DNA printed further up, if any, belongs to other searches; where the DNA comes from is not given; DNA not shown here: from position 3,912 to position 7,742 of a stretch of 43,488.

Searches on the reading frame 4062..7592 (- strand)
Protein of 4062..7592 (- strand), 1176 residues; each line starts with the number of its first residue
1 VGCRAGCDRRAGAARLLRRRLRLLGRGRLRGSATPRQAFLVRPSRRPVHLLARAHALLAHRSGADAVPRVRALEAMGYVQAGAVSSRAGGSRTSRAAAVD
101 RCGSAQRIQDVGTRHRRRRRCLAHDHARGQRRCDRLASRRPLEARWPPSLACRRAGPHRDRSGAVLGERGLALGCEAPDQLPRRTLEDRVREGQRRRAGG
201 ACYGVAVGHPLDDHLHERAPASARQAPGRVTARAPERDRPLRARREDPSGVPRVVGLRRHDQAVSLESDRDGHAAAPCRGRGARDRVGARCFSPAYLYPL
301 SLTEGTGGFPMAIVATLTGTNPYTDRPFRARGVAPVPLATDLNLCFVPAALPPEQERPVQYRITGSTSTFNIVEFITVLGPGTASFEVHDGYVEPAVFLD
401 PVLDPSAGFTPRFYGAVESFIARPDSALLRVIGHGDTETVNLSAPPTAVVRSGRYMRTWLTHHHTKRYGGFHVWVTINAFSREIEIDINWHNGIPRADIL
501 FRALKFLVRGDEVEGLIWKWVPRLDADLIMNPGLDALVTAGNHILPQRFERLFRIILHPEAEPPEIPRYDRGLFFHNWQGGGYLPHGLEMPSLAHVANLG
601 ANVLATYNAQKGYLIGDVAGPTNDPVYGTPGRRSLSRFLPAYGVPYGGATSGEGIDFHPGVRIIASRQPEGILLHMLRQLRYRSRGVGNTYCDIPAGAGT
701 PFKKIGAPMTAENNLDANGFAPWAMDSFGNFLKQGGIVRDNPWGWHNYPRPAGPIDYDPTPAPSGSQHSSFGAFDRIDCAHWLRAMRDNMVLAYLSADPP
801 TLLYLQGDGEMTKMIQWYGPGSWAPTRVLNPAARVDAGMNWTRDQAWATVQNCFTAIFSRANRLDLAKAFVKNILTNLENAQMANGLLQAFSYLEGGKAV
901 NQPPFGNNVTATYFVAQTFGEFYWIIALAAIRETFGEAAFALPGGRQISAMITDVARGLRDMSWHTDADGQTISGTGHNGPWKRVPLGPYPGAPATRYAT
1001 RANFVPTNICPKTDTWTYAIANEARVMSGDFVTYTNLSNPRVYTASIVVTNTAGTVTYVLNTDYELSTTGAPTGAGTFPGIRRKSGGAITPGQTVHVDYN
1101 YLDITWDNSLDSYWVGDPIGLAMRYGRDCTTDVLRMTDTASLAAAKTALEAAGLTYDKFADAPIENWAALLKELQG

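Call 72: search_protein_families(library=pfam, proteins=[window:4062-7592:-], max_evalue=0.05)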
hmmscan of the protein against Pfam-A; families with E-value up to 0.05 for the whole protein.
window:4062-7592:- (1176 aa): 0 families

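Call 77: search_protein_families(library=phrogs, proteins=[window:4062-7592:-], max_evalue=0.001)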
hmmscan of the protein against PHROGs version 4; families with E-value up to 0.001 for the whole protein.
window:4062-7592:- (1176 aa): 1 family
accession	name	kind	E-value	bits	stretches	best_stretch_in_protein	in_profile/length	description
phrog_2839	-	tail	0.00022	20.9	1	1035-1108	161-240/581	tail sheath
